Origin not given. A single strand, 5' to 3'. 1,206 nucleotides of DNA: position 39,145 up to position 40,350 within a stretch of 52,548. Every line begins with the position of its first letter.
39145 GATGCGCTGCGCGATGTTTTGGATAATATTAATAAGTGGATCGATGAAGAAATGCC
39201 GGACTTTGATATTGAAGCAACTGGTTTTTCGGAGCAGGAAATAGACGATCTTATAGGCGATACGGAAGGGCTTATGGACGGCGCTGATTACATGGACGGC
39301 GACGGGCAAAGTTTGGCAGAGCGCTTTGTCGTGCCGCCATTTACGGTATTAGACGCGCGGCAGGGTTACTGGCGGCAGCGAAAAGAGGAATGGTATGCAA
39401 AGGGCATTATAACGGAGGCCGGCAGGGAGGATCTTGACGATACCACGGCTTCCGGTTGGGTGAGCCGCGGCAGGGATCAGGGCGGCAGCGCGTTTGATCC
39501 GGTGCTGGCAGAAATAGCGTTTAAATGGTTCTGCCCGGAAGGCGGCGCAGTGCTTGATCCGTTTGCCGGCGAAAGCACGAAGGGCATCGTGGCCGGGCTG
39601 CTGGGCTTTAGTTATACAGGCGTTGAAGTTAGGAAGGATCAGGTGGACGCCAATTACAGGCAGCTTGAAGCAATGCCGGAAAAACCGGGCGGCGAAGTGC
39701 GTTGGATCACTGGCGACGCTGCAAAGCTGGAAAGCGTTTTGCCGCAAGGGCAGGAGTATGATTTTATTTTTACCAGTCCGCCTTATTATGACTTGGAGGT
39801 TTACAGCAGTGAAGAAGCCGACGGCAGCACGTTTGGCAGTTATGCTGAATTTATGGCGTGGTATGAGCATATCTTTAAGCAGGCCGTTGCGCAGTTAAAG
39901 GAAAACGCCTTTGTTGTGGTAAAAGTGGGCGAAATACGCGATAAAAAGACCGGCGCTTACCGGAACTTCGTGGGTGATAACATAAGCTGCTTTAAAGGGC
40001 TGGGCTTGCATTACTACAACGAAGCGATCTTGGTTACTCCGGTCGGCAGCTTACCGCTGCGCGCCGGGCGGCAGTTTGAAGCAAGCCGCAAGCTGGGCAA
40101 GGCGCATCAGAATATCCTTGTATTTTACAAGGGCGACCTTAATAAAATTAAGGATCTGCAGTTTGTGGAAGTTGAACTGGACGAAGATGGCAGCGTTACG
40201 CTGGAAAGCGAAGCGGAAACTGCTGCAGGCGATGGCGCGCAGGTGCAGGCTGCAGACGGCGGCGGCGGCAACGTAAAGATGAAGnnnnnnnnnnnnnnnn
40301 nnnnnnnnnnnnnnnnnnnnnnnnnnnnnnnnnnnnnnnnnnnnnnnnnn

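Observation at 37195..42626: DNA-modification island: three enzyme types beyond simple methylation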

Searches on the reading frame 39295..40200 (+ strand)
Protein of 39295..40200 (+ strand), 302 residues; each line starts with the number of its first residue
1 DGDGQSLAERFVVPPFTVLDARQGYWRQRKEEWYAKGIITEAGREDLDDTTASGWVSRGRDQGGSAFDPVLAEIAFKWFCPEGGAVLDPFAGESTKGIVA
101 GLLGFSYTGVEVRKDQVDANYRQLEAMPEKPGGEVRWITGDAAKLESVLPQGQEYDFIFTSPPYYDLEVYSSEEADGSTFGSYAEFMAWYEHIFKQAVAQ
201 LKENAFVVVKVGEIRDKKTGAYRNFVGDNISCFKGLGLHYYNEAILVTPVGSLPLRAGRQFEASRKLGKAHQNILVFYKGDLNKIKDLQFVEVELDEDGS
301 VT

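Call 90: search_dna_similar(query=window:39295-40200:+, collection=plasmids, mode=protein, max_evalue=0.00001, max_rows=25, rows=spread)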
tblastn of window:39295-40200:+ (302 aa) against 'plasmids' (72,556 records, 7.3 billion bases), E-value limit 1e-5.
Records with a match: 2; places in all: 2; records where one place covers at least 80% of the query: 1.
Best place of each record, by identity: <60% 2.
By first word of the organism name: Borrelia 1; Vescimonas 1.
By predicted mobility (MOB-suite, as given by PLSDB): non-mobilizable 2.
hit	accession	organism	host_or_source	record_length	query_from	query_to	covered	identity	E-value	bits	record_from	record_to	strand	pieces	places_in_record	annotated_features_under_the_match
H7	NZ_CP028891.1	Borrelia turcica IST7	tortoise,Hyalomma aegyptium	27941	10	295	95%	39.6%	9e-60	212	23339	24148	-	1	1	hypothetical protein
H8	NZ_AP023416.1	Vescimonas fastidiosa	Homo sapiens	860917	65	135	24%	38.0%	1e-5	54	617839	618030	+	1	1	site-specific DNA-methyltransferase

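Call 91: search_dna_similar(query=window:39295-40200:+, collection=phages, mode=protein, max_evalue=1e-10, max_rows=40, rows=spread)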
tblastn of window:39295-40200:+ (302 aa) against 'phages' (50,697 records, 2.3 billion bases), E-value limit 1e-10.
Records with a match: 29; places in all: 29; records where one place covers at least 80% of the query: 22.
Best place of each record, by identity: <60% 29.
By first word of the organism name: Mycobacterium 5; Clostridium 3; Listeria 3; Enterococcus 3; Croceibacter 2; Bacteriophage 2; Erythrobacter 2; Haloarcula 2; Bacillus 2; Microcystis 1; and 4 more.
By host as written in the record: - 4; Enterococcus faecalis 3; Mycobacterium smegmatis mc2 155 3; Croceibacter atlanticus HTCC2559 2; Listeria monocytogenes 2; Haloarcula californiae 2; Bacillus megaterium str. ATCC 43725 2; Clostridium sp. 1; and 10 more.
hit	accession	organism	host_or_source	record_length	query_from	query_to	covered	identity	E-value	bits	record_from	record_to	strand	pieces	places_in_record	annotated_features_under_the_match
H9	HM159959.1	Clostridium phage phiCTP1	-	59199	3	290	95%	50.7%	4e-87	290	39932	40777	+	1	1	hypothetical phage protein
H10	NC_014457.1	Clostridium phage phiCTP1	-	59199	3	290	95%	50.7%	4e-87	290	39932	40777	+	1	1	hypothetical protein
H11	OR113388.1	Clostridium phage vB_CtyS-FA88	Clostridium sp.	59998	3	290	95%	50.0%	1e-86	288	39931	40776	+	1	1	hypothetical protein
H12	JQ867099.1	Croceibacter phage P2559S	Croceibacter atlanticus HTCC2559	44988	5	298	97%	42.2%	4e-63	221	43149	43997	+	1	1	hypothetical protein | S-adenosylmethionine decarboxylase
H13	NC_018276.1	Croceibacter phage P2559S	Croceibacter atlanticus HTCC2559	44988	5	298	97%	42.2%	4e-63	221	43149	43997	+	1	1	hypothetical protein | S-adenosylmethionine decarboxylase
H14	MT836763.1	Bacteriophage sp.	human fecal samples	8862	62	286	75%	54.7%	2e-71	244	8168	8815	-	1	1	record has no annotation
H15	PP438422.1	Microcystis phage Mae-JY30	Microcystis aeruginosa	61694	63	298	78%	50.8%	1e-63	222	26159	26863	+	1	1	ParB/sulfiredoxin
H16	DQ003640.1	Listeria phage B054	Listeria monocytogenes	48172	6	299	97%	40.7%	4e-61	215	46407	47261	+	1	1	gp77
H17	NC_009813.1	Listeria phage B054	Listeria monocytogenes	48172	6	299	97%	40.7%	4e-61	215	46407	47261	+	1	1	ParB N-terminal domain-containing protein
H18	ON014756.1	Pseudanabaena phage Pam4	Pseudanabaena sp.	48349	63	297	77%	50.4%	3e-38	229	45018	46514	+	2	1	pyridoxal-phosphate dependent enzyme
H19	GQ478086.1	Enterococcus phage phiFL3A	Enterococcus faecalis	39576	4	285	93%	41.7%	6e-61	214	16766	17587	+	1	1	gp36: DNA adenine methyltransferase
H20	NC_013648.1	Enterococcus phage phiFL3A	Enterococcus faecalis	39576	4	285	93%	41.7%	6e-61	214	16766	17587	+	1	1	gp36: DNA adenine methyltransferase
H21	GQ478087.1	Enterococcus phage phiFL3B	Enterococcus faecalis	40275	4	285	93%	41.7%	6e-61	214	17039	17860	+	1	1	gp39: DNA adenine methyltransferase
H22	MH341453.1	Listeria phage PSU-VKH-LP041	Listeria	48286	6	299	97%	39.9%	1e-60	213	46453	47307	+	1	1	hypothetical protein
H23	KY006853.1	Erythrobacter phage vB_EliS_R6L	Erythrobacter litoralis DSM 8509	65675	62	284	74%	50.9%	3e-36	222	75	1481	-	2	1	DNA modification methylase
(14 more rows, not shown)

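Call 92: get_annotated_region(hit=H18, flank=5000)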
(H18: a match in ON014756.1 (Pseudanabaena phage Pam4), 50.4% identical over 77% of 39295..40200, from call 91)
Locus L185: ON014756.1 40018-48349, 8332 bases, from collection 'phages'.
description: Pseudanabaena phage Pam4, complete genome.
organism: Pseudanabaena phage Pam4 (NCBI taxid 2936520)
taxonomy: Viruses; Duplodnaviria; Heunggongvirae; Uroviricota; Caudoviricetes
host: Pseudanabaena sp.; source: water samples from the Lake Chaohu; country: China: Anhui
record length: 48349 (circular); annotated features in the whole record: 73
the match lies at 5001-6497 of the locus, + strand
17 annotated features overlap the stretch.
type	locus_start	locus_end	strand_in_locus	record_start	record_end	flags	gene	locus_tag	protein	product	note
CDS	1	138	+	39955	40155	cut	-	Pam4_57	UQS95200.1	hypothetical protein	-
CDS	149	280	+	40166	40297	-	-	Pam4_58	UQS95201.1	hypothetical protein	-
CDS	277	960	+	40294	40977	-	-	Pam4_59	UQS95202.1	cell wall-associated hydrolase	Cell wall-associated hydrolase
CDS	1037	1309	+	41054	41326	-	-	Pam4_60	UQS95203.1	hypothetical protein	-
CDS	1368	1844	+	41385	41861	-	-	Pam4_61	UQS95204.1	hypothetical protein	-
CDS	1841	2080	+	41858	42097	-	-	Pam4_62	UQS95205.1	hypothetical protein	-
CDS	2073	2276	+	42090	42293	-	-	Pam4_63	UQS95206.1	putative endonuclease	Putative endonuclease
CDS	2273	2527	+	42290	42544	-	-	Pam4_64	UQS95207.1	hypothetical protein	-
CDS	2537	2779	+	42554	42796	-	-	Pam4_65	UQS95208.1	omega transcriptional repressor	Omega transcriptional repressor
CDS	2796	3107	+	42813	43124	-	-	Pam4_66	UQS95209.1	hypothetical protein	-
CDS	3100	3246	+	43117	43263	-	-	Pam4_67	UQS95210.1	hypothetical protein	-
CDS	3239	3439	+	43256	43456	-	-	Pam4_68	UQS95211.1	hypothetical protein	-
CDS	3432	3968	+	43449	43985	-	-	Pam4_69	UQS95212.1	hypothetical protein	-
CDS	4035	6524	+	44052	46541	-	-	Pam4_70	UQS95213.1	pyridoxal-phosphate dependent enzyme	Pyridoxal-phosphate dependent enzyme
CDS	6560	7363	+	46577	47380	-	-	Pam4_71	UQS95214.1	N-acetylmuramoyl-L-alanine amidase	-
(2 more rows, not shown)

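Call 93: get_annotated_region(hit=H13, flank=5000)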
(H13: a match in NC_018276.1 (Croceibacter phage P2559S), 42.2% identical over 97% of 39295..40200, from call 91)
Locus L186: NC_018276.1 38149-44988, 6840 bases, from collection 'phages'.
description: Croceibacter phage P2559S, complete genome.
organism: Croceibacter phage P2559S (NCBI taxid 1176422)
taxonomy: Viruses; Duplodnaviria; Heunggongvirae; Uroviricota; Caudoviricetes
host: Croceibacter atlanticus HTCC2559; source: seawater; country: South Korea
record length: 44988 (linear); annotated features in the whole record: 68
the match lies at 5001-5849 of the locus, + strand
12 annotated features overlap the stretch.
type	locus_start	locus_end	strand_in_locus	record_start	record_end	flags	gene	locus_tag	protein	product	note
CDS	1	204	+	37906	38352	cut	-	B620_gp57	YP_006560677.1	hypothetical protein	-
CDS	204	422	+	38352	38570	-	-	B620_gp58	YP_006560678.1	hypothetical protein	-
CDS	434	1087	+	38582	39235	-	-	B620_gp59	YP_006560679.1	hypothetical protein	-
CDS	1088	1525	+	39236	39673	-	-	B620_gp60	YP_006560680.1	hypothetical protein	-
CDS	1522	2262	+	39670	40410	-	-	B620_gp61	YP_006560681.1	DNA polymerase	-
CDS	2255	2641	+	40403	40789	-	-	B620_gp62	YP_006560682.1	hypothetical protein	-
CDS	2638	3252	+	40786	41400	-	-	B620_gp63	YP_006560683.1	hypothetical protein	-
CDS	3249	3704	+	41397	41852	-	-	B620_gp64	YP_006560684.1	single strand DNA binding protein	-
CDS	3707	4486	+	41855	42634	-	-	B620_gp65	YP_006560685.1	hypothetical protein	containing ASCH domain; cl01020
CDS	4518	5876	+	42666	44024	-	-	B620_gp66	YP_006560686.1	hypothetical protein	containing methyltransferase domain; cl16911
CDS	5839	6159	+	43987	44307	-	-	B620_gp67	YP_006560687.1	S-adenosylmethionine decarboxylase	-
CDS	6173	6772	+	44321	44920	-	-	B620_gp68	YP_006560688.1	Rnase E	-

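Call 94: get_annotated_region(hit=H23, flank=5000)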
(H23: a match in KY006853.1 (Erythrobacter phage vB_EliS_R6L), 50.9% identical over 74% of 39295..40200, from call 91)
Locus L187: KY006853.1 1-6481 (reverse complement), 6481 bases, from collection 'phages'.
description: Erythrobacter phage vB_EliS_R6L, complete genome.
organism: Erythrobacter phage vB_EliS_R6L (NCBI taxid 1913119)
taxonomy: Viruses; Duplodnaviria; Heunggongvirae; Uroviricota; Caudoviricetes
host: Erythrobacter litoralis DSM 8509; source: Xiamen coastal sea water; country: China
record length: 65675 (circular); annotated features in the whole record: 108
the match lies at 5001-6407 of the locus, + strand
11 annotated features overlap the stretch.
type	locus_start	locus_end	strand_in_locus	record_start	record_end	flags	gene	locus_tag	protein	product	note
CDS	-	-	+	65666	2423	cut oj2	-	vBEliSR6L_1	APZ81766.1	DNA modification methylase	vB_EliS_R6L gp1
CDS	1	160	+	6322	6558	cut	-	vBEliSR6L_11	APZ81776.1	hypothetical protein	vB_EliS_R6L gp11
CDS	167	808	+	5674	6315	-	-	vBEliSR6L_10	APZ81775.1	hypothetical protein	vB_EliS_R6L gp10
CDS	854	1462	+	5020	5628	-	-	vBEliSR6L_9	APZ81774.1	molecular chaperone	vB_EliS_R6L gp9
CDS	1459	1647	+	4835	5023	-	-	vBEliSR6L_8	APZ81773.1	hypothetical protein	vB_EliS_R6L gp8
CDS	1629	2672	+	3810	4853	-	-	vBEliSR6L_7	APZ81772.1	phosphoadenosine phosphosulfate reductase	vB_EliS_R6L gp7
CDS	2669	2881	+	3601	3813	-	-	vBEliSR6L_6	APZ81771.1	hypothetical protein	vB_EliS_R6L gp6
CDS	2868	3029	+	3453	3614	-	-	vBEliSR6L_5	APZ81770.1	hypothetical protein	vB_EliS_R6L gp5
CDS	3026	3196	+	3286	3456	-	-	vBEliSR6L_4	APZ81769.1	hypothetical protein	vB_EliS_R6L gp4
CDS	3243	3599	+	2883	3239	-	-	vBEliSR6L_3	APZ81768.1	hypothetical protein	vB_EliS_R6L gp3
CDS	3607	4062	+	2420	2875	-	-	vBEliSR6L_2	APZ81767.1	hypothetical protein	vB_EliS_R6L gp2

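Call 95: search_protein_families(library=pfam, proteins=[L185:4035-6524:+, L186:4518-5876:+, L186:5839-6159:+, L187:4059-6479:+, L187:1629-2672:+], max_evalue=0.01)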
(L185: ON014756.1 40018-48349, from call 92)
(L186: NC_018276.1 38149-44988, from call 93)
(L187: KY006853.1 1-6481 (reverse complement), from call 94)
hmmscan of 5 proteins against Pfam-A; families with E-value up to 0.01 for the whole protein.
L185:4035-6524:+ (829 aa): 2 families
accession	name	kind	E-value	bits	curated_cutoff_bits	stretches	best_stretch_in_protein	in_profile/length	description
PF01555.25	N6_N4_Mtase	-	2.3e-10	41.3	26.7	1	339-377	178-216/221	DNA methylase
PF00291.31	PALP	-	9.2e-09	35.5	35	1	462-591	70-203/295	Pyridoxal-phosphate dependent enzyme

L186:4518-5876:+ (452 aa): 1 family
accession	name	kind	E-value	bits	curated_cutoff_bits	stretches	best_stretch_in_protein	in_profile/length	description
PF01555.25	N6_N4_Mtase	-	1.5e-09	38.6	26.7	1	305-435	2-121/221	DNA methylase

L186:5839-6159:+ (106 aa): 1 family
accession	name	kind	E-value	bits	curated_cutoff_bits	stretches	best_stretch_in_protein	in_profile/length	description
PF02675.21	AdoMet_dc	-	2.1e-19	70.3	25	1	15-91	15-92/107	S-adenosylmethionine decarboxylase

L187:4059-6479:+ (807 aa): 2 families
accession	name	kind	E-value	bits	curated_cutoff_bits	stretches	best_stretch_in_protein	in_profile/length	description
PF00291.31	PALP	-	2.5e-10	40.6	35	1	416-573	35-199/295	Pyridoxal-phosphate dependent enzyme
PF01555.25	N6_N4_Mtase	-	1.7e-08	35.2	26.7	1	330-370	176-216/221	DNA methylase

L187:1629-2672:+ (347 aa): 1 family
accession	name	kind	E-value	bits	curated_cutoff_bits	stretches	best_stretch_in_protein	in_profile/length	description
PF01507.26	PAPS_reduct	-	7.1e-05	23.3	22.5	0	45-102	3-55/175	Phosphoadenosine phosphosulfate reductase domain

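Call 96: get_annotated_region(hit=H15, flank=3500)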
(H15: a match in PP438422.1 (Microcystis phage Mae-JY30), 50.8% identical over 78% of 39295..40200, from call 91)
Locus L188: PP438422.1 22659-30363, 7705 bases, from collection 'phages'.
description: Microcystis phage Mae-JY30, complete genome.
organism: Microcystis phage Mae-JY30 (NCBI taxid 3128142)
taxonomy: Viruses; Duplodnaviria; Heunggongvirae; Uroviricota; Caudoviricetes
host: Microcystis aeruginosa; source: China; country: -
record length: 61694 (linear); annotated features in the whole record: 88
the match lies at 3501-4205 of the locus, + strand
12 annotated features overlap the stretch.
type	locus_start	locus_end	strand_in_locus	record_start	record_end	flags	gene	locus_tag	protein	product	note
CDS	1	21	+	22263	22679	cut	-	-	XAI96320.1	hypothetical protein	-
CDS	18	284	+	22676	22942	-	-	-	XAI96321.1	hypothetical protein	-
CDS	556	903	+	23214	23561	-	-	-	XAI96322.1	hypothetical protein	-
CDS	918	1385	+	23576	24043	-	-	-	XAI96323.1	hypothetical protein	-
CDS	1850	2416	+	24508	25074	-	-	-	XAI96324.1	hypothetical protein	-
CDS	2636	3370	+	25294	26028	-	-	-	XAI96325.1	ParB/sulfiredoxin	-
CDS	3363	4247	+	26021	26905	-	-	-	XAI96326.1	ParB/sulfiredoxin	-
CDS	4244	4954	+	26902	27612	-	-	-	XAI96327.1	DNA modification methylase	-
CDS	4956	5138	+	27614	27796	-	-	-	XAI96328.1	hypothetical protein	-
CDS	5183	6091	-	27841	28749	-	-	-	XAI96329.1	hypothetical protein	-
CDS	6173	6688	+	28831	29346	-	-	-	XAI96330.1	hypothetical protein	-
CDS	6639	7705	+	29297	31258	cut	-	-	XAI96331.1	putative terminase large subunit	-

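Call 97: get_annotated_region(hit=H17, flank=2500)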
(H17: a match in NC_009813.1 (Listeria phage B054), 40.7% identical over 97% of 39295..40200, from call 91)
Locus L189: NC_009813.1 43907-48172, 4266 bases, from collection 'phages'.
description: Listeria phage B054, complete genome.
organism: Listeria phage B054 (NCBI taxid 330397)
taxonomy: Viruses; Duplodnaviria; Heunggongvirae; Uroviricota; Caudoviricetes
host: Listeria monocytogenes; source: -; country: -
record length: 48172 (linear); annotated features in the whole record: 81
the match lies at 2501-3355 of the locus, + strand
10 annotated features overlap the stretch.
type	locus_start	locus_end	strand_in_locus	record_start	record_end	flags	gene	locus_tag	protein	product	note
CDS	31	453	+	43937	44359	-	-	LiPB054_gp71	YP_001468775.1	transcriptional activator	-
CDS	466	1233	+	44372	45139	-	-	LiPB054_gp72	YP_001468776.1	anti-repressor Ant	-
CDS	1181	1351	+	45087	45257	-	-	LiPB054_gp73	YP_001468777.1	gp73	-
CDS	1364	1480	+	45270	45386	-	-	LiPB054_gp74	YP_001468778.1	gp74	-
CDS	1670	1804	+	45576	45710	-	-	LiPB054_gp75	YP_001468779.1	gp75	-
CDS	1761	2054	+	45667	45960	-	-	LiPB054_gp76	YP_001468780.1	gp76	-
CDS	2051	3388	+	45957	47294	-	-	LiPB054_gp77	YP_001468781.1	ParB N-terminal domain-containing protein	-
CDS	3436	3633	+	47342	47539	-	-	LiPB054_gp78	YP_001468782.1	gp78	-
CDS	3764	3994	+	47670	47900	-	-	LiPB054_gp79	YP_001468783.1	gp79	-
CDS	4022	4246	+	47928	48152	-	-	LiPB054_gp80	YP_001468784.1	gp80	-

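Call 100: find_related_loci(query=A4, collection=viral_contigs, flank=3000)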
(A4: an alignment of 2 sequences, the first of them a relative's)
Query A4 (206 aa) in viral_contigs; peptide patterns used: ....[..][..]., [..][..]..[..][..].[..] (x = any residue, [..] = any of these).
162 stretches matched a pattern; 3 encode a relative of the query (tblastn E <= 1e-3); 3 distinct loci.
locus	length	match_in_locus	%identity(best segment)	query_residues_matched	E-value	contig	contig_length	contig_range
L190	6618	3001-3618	91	1-206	1e-127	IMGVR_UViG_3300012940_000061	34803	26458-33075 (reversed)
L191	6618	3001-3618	91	1-206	1e-127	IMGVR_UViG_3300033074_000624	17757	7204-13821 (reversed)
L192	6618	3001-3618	91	1-206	3e-127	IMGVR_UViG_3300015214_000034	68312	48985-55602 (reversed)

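Call 104: find_related_loci(query=L186:5839-6159:+, collection=viral_contigs, flank=3000)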
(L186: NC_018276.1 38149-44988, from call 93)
Query L186:5839-6159:+ (106 aa) in viral_contigs; peptide patterns used: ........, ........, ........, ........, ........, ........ (x = any residue, [..] = any of these).
103 stretches matched a pattern; 99 encode a relative of the query (tblastn E <= 1e-3); the best 80 are kept; 80 distinct loci.
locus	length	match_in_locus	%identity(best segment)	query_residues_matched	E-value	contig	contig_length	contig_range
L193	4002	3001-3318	100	1-106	2e-70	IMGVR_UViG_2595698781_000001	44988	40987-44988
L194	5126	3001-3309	88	1-103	1e-59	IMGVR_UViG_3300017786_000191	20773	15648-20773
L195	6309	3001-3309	88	1-103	3e-59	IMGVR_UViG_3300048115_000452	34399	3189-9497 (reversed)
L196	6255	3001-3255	76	1-106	4e-48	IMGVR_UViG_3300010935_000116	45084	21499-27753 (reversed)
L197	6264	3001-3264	58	1-87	5e-32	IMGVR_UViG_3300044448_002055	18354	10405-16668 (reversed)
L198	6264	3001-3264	58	1-87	5e-32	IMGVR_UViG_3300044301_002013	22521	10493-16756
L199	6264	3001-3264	58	1-87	5e-32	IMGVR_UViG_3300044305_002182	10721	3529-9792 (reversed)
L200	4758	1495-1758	58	1-87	5e-32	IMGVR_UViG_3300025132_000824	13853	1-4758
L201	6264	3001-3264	56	1-88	4e-31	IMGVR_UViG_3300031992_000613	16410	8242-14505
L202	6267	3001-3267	58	1-89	7e-31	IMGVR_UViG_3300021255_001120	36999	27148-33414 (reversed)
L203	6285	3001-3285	57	1-98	1e-30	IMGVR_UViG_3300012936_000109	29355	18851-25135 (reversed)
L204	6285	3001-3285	57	1-98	1e-30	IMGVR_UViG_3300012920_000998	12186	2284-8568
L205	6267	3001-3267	57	1-89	8e-30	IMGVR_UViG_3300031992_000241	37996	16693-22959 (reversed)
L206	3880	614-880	56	1-89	9e-30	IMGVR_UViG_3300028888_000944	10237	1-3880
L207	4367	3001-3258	58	1-86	1e-29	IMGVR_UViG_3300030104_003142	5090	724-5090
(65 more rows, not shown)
